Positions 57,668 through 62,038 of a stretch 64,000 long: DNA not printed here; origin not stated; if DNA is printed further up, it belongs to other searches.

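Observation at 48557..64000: Island-borne BREX-like operon with non-canonical composition and order (unknown / Mrr / two small unknowns / PglX / BrxC-like / PglZ)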

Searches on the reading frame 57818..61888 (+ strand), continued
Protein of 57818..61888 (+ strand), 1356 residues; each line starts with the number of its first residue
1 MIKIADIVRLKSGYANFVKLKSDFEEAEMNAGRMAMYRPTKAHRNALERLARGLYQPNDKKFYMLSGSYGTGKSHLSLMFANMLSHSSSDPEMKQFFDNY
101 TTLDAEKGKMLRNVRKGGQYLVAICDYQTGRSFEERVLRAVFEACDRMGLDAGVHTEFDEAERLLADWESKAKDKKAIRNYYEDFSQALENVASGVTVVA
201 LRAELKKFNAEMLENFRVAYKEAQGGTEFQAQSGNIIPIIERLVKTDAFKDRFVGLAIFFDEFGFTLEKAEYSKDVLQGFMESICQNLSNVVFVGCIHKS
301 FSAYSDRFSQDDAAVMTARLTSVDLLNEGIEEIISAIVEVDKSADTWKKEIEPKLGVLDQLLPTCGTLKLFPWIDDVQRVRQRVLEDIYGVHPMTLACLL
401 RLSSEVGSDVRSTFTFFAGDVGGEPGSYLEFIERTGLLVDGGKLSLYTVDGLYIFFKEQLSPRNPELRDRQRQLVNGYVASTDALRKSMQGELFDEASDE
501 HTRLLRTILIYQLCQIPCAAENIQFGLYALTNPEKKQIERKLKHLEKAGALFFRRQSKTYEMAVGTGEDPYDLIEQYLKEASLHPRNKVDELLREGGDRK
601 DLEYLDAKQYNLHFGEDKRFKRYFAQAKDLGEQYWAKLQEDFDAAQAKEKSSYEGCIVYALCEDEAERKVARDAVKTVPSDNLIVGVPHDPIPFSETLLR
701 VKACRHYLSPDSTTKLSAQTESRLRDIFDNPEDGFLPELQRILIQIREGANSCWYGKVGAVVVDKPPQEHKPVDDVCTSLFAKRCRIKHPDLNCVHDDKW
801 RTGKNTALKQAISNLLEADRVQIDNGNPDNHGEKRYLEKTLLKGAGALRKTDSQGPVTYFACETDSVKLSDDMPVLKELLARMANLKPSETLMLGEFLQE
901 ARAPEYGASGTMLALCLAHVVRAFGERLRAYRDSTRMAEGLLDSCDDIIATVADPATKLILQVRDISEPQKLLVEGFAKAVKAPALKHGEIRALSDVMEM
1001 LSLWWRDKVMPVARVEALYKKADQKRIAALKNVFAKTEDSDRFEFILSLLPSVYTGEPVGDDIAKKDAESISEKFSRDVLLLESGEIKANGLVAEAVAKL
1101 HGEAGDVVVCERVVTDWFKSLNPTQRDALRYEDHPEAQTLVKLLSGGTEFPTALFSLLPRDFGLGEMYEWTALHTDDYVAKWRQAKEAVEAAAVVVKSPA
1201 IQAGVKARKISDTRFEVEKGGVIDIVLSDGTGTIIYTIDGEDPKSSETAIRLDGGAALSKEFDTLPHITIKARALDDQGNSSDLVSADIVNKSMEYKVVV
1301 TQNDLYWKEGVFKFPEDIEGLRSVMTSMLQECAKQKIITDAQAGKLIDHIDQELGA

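Call 75: get_annotated_region(hit=H9, flank=14000)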
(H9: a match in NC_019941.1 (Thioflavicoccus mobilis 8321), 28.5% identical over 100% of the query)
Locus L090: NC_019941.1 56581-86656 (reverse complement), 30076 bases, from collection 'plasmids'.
description: Thioflavicoccus mobilis 8321 plasmid pTHIMO01, complete sequence
organism: Thioflavicoccus mobilis 8321 (NCBI taxid 765912)
taxonomy: Bacteria; Pseudomonadota; Gammaproteobacteria; Chromatiales; Chromatiaceae; Thioflavicoccus; Thioflavicoccus mobilis; Thioflavicoccus mobilis 8321
host: -; source: flat, laminated microbial mat in a salt marsh; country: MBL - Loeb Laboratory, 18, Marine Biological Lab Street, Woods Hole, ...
typing (MOB-suite, as given by PLSDB): conjugative; replicon rep_cluster_1761; relaxase MOBP; mating-pair formation MPF_T
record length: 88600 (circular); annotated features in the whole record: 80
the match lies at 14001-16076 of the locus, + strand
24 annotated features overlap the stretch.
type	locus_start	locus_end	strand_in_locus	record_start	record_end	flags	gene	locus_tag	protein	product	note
CDS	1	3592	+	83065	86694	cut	brxC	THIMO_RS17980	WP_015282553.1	BREX system P-loop protein BrxC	-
CDS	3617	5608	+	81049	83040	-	-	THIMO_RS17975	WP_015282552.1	DNA methyltransferase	-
CDS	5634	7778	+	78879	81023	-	-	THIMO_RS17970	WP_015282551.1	ATP-binding domain-containing protein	-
CDS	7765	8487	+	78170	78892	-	-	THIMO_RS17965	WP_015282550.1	DUF2290 domain-containing protein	-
CDS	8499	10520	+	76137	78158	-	-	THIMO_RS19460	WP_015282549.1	hypothetical protein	-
CDS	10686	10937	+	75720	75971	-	-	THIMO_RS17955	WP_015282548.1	UPF0175 family protein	-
CDS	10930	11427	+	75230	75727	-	-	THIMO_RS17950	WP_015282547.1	DUF3368 domain-containing protein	-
CDS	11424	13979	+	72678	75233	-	-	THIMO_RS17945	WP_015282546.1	PglZ domain-containing protein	-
CDS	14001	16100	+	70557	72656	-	brxL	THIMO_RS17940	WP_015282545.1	BREX system Lon protease-like protein BrxL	GO:0030163 - protein catabolic process [Evidence IEA]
CDS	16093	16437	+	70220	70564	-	-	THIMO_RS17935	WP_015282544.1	hypothetical protein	-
CDS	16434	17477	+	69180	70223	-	-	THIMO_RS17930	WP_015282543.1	hypothetical protein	-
CDS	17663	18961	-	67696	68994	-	-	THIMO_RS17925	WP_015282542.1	reverse transcriptase domain-containing protein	-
CDS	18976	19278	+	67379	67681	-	-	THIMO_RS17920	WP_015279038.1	hypothetical protein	-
CDS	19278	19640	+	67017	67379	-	tnpB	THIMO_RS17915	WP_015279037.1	IS66 family insertion sequence element accessory protein TnpB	-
CDS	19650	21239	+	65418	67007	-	-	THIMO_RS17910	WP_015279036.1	IS66 family transposase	-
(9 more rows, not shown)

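Call 76: get_annotated_region(hit=H10, flank=14000)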
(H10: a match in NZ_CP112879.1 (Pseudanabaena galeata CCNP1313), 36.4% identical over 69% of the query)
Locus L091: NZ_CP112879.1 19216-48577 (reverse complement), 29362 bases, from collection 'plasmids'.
description: Pseudanabaena galeata CCNP1313 plasmid pPg_05, complete sequence
organism: Pseudanabaena galeata CCNP1313 (NCBI taxid 2602720)
taxonomy: Bacteria; Cyanobacteriota; Cyanophyceae; Pseudanabaenales; Pseudanabaenaceae; Pseudanabaena; Pseudanabaena galeata; Pseudanabaena galeata CCNP1313
host: -; source: -; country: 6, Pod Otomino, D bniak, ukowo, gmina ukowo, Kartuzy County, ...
typing (MOB-suite, as given by PLSDB): non-mobilizable
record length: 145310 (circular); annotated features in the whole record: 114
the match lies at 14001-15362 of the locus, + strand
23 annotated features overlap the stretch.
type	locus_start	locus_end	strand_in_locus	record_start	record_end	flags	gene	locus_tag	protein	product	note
CDS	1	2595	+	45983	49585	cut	-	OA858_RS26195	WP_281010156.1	hypothetical protein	-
CDS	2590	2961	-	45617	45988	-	-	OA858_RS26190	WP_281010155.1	type II toxin-antitoxin system PemK/MazF family toxin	-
CDS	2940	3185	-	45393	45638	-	-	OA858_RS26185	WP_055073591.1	hypothetical protein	-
CDS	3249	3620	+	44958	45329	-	-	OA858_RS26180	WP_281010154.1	hypothetical protein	-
CDS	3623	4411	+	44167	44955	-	-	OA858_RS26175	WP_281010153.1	phosphoadenosine phosphosulfate reductase family protein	-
CDS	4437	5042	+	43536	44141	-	-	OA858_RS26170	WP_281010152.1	Uma2 family endonuclease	-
CDS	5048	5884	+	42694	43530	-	-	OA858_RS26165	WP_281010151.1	DUF4007 family protein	-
CDS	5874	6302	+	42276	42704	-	-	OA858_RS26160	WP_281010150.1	hypothetical protein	-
CDS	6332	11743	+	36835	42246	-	-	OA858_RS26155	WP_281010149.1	hypothetical protein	-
CDS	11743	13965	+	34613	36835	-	-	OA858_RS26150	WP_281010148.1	hypothetical protein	-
CDS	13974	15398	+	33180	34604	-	brxL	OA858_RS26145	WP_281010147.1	BREX system Lon protease-like protein BrxL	GO:0030163 - protein catabolic process [Evidence IEA]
CDS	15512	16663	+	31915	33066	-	-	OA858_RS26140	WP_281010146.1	cysteine desulfurase family protein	-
CDS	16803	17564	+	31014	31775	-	-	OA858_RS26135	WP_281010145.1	ParA family protein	-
CDS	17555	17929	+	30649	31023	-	-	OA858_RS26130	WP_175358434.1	hypothetical protein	-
CDS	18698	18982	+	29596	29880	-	-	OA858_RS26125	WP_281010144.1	hypothetical protein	-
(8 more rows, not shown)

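Call 77: get_annotated_region(hit=H12, flank=14000)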
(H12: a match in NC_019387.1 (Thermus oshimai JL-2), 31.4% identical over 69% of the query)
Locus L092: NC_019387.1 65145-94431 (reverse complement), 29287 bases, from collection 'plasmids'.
description: Thermus oshimai JL-2 plasmid pTHEOS01, complete sequence
organism: Thermus oshimai JL-2 (NCBI taxid 751945)
taxonomy: Bacteria; Deinococcota; Deinococci; Thermales; Thermaceae; Thermus; Thermus oshimai; Thermus oshimai JL-2
host: -; source: -; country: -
typing (MOB-suite, as given by PLSDB): non-mobilizable; replicon rep_cluster_1062
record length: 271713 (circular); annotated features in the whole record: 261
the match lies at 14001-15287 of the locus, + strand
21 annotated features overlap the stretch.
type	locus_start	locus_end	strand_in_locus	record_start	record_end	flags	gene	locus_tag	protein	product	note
CDS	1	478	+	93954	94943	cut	-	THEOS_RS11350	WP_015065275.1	LacI family DNA-binding transcriptional regulator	GO:0006351 - DNA-templated transcription [Evidence IEA]; GO:0045892 - negative regulation of DNA-templated ...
CDS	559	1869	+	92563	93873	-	-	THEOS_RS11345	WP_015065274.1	sugar ABC transporter substrate-binding protein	-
CDS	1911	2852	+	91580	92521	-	-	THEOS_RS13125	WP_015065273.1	sugar ABC transporter permease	-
CDS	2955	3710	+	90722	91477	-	-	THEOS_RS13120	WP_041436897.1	carbohydrate ABC transporter permease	GO:0008643 - carbohydrate transport [Evidence IEA]; GO:0055085 - transmembrane transport [Evidence IEA]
CDS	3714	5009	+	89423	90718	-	-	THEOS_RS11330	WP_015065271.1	GH1 family beta-glucosidase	GO:0030245 - cellulose catabolic process [Evidence IEA]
CDS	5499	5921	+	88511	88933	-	-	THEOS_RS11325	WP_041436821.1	hypothetical protein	-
CDS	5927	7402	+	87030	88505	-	-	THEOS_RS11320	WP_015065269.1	TROVE domain-containing protein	-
CDS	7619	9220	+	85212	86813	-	-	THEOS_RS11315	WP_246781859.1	vWA domain-containing protein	-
CDS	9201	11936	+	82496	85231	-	-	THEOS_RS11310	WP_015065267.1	tubulin-like doman-containing protein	-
CDS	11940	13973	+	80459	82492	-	-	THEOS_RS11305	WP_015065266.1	hypothetical protein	-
CDS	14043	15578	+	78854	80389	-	brxL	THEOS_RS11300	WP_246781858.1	BREX system Lon protease-like protein BrxL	GO:0030163 - protein catabolic process [Evidence IEA]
CDS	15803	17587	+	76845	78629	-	-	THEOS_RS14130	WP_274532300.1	3'-5' exonuclease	-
CDS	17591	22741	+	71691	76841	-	-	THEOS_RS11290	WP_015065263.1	RecQ family ATP-dependent DNA helicase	GO:0006310 - DNA recombination [Evidence IEA]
CDS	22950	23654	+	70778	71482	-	-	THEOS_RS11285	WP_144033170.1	hypothetical protein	-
CDS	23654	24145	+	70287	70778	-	-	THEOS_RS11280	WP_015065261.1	hypothetical protein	-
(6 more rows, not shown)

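Call 78: get_annotated_region(hit=H13, flank=14000)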
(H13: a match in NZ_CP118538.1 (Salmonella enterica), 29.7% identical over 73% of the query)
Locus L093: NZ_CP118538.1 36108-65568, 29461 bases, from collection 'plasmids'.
description: Salmonella enterica subsp. enterica serovar Typhi strain S3 plasmid p84390bp, complete sequence
organism: Salmonella enterica (NCBI taxid 90370)
taxonomy: Bacteria; Pseudomonadota; Gammaproteobacteria; Enterobacterales; Enterobacteriaceae; Salmonella; Salmonella enterica
host: -; source: Homo sapiens,cell culture; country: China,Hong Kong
typing (MOB-suite, as given by PLSDB): conjugative; replicon IncY; relaxase MOBC; mating-pair formation MPF_T
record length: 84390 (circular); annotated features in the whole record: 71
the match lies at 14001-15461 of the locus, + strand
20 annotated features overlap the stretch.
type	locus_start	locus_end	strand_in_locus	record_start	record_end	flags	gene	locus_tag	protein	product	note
CDS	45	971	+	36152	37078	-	-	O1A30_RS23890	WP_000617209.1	WYL domain-containing protein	-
CDS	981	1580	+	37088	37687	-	-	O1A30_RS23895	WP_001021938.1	DUF1819 family protein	-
CDS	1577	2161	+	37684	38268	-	-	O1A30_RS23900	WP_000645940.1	DUF1788 domain-containing protein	-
CDS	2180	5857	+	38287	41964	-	brxC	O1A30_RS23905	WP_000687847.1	BREX system P-loop protein BrxC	-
CDS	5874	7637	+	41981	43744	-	-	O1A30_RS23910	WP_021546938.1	DUF262 domain-containing protein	-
CDS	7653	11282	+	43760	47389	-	pglX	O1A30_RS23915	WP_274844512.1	BREX-1 system adenine-specific DNA-methyltransferase PglX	GO:0006306 - DNA methylation [Evidence IEA]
CDS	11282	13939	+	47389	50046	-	pglZ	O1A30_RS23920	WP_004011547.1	BREX-1 system phosphatase PglZ type A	-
CDS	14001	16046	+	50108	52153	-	brxL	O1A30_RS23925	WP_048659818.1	protease Lon-related BREX system protein BrxL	GO:0008150 - biological_process [Evidence IEA]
CDS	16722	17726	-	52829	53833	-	-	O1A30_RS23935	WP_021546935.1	IS110-like element IS4321 family transposase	GO:0006313 - DNA transposition [Evidence IEA]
CDS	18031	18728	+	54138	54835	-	-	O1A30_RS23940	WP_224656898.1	IS1 family transposase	-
CDS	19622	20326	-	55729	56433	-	-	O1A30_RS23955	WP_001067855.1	IS6-like element IS26 family transposase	GO:0006313 - DNA transposition [Evidence IEA]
CDS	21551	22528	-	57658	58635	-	-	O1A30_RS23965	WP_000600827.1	tyrosine-type recombinase/integrase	GO:0015074 - DNA integration [Evidence IEA]; GO:0006310 - DNA recombination [Evidence IEA]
CDS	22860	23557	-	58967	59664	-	-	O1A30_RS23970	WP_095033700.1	IS1-like element IS1B family transposase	GO:0006313 - DNA transposition [Evidence IEA]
CDS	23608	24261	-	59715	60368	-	-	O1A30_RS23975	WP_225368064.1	hypothetical protein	-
CDS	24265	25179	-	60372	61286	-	-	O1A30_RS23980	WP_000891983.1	helix-turn-helix domain-containing protein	GO:0006355 - regulation of DNA-templated transcription [Evidence IEA]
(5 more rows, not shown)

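Call 90: search_protein_families(library=pfam, proteins=[L002:436-2856:+, L001:7245-8117:+, L003:8969-9892:+], max_evalue=0.01)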
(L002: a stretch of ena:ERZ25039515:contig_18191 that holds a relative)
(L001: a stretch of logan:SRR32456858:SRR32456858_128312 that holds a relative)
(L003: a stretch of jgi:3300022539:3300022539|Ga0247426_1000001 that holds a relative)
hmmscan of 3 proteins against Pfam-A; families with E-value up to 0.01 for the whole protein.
L002:436-2856:+ (806 aa): 0 families

L001:7245-8117:+ (290 aa): 1 family
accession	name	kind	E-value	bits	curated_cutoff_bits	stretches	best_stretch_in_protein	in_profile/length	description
PF18899.5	DUF5655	-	0.0023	18.4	24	1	172-248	4-69/109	Domain of unknown function (DUF5655)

L003:8969-9892:+ (307 aa): 1 family
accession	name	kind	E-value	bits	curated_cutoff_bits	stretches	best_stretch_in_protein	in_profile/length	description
PF18735.6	HEPN_RiboL-PSP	-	0.0044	17.4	28.4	1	32-205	23-178/191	RiboL-PSP-HEPN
